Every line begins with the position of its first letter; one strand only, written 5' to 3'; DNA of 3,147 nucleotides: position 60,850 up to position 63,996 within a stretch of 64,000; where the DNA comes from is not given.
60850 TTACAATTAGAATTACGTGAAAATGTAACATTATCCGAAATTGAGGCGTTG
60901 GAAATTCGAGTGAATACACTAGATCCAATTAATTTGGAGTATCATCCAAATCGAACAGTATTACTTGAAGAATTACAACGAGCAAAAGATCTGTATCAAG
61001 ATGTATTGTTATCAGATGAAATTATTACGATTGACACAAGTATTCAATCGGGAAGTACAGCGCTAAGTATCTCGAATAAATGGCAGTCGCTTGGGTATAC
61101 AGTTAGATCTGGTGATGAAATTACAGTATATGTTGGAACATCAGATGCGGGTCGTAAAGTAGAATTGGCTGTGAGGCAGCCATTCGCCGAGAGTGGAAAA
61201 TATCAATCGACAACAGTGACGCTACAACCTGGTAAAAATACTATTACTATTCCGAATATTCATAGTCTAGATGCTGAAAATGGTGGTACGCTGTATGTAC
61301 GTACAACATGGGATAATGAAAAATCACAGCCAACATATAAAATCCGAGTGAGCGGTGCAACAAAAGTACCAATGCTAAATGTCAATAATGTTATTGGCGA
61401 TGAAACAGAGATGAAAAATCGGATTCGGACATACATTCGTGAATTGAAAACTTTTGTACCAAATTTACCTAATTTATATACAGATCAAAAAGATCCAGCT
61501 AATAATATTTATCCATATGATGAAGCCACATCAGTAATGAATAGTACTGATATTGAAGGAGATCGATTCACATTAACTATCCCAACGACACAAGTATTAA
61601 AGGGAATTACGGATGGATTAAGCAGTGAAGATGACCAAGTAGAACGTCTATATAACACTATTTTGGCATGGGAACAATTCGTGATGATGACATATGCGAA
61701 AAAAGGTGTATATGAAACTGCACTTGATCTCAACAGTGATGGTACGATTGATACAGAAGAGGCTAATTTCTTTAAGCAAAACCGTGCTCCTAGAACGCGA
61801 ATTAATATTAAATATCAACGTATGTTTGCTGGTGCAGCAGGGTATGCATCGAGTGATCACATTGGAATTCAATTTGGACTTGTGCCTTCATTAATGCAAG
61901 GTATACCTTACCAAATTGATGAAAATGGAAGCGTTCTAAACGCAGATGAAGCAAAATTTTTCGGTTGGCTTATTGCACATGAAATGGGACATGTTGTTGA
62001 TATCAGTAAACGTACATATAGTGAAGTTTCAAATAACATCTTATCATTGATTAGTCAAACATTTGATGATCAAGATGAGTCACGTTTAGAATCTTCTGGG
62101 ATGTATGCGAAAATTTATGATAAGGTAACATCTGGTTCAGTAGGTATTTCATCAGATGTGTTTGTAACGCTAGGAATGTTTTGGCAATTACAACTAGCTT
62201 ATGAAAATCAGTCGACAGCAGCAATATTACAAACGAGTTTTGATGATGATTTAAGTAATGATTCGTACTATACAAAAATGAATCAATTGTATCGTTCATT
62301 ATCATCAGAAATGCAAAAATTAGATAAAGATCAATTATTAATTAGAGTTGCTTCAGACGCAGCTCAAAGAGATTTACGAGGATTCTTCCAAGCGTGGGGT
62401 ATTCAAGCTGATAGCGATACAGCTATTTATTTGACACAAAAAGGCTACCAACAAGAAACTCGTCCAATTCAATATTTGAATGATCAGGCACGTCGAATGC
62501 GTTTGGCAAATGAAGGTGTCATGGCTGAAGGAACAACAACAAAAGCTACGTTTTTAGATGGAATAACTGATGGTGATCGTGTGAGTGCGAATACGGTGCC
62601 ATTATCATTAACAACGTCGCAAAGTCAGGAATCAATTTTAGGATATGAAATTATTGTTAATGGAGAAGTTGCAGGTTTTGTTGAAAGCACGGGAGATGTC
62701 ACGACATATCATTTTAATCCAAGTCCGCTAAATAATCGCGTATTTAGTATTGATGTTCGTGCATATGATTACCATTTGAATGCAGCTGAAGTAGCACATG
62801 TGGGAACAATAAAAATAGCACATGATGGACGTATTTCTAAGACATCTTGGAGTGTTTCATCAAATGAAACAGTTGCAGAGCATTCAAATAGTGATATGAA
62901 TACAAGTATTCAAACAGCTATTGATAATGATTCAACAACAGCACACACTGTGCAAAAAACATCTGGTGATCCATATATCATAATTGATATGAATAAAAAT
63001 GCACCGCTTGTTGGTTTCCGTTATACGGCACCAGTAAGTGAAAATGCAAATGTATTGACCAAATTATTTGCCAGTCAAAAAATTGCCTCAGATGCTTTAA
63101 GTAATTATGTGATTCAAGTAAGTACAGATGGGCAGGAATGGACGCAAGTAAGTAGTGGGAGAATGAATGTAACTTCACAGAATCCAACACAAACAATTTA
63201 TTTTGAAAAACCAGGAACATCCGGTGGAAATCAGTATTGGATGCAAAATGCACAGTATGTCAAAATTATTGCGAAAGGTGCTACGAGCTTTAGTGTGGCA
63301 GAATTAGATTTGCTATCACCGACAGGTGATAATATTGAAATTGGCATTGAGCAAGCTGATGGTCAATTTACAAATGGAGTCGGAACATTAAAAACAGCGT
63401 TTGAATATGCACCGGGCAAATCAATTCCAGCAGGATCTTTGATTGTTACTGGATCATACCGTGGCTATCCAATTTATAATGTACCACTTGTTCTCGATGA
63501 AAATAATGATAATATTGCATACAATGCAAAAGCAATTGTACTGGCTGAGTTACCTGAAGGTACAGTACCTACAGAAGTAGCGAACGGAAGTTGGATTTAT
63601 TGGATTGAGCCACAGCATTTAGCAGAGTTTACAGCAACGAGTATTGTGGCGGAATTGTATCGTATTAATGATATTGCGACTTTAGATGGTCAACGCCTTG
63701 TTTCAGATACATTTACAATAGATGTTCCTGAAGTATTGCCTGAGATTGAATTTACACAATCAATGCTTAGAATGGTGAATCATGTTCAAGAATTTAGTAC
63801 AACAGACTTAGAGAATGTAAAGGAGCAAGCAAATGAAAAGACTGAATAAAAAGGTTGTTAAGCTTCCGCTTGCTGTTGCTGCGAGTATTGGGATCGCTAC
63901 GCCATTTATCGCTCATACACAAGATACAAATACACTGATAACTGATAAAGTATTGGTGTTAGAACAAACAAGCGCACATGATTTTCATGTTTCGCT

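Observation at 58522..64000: Dockerin-bearing M60-like glycopeptidase with an overlapping secreted partner: a candidate cohesin-dockerin surface complex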

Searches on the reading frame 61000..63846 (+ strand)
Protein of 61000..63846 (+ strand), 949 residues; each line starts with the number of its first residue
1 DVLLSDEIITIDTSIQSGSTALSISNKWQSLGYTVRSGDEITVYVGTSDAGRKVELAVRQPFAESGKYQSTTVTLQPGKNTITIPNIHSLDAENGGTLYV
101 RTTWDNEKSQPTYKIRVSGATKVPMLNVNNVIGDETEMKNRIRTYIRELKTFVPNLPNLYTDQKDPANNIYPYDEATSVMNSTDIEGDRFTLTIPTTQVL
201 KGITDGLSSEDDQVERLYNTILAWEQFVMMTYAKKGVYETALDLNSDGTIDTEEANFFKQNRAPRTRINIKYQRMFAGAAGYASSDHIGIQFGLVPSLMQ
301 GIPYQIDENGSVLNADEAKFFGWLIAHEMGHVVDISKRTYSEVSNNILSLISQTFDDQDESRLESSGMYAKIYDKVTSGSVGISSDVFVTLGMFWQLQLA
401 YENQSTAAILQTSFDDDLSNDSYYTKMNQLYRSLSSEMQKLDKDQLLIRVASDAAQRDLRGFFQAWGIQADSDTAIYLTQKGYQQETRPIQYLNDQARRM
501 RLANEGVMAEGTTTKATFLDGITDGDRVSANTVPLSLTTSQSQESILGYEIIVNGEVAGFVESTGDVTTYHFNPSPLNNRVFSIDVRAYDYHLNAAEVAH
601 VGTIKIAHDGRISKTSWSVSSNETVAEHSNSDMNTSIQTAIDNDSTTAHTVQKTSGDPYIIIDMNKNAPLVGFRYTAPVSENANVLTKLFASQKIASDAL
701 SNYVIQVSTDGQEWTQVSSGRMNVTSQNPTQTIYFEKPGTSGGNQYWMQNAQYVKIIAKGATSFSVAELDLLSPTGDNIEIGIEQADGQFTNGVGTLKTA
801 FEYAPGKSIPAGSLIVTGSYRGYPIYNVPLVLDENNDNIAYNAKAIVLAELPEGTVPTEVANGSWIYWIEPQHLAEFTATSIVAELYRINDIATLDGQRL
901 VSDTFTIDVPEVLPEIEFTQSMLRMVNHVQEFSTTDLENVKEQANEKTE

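Call 61: search_solved_structures(query=window:61000-63846:+, max_evalue=0.001)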
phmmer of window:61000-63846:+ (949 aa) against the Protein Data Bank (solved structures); distinct sequences matched with E-value up to 0.001: 13.
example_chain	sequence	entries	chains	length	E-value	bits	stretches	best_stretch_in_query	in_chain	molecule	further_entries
5kdn_A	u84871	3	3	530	1.5e-24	89.3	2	27-163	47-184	F5/8 type C domain protein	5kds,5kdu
5kdj_B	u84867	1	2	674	3.6e-24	88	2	27-163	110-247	F5/8 type C domain protein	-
7jfs_A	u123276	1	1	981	1.1e-23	86.5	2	27-163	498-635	F5/8 type C domain protein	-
7js4_A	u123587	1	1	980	1.1e-23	86.5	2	27-163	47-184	F5/8 type C domain protein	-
6xsx_A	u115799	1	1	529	3e-19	71.8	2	26-161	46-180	ZmpA Glycopeptidase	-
6xsz_A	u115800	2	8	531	5e-19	71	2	321-570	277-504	ZmpC Glycopeptidase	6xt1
9pl8_A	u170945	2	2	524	5.3e-10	41.2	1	304-475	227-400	O-glycopeptidase BcM60C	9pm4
9pla_A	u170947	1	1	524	3.6e-09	38.4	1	304-475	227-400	O-glycopeptidase BcM60C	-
4fca_A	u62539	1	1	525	2.4e-08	35.7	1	310-474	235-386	Conserved domain protein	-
5ev7_A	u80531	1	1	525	5.6e-08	34.5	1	310-474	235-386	Conserved domain protein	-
9pks_A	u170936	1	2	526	3.5e-07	31.8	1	315-476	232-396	O-glycopeptidase BcM60F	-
7sci_A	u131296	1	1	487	1.1e-06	30.2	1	322-467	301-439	Peptidase M60 domain-containing protein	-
7yx8_A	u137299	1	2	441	6.1e-06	27.8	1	322-467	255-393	Peptidase M60 domain-containing protein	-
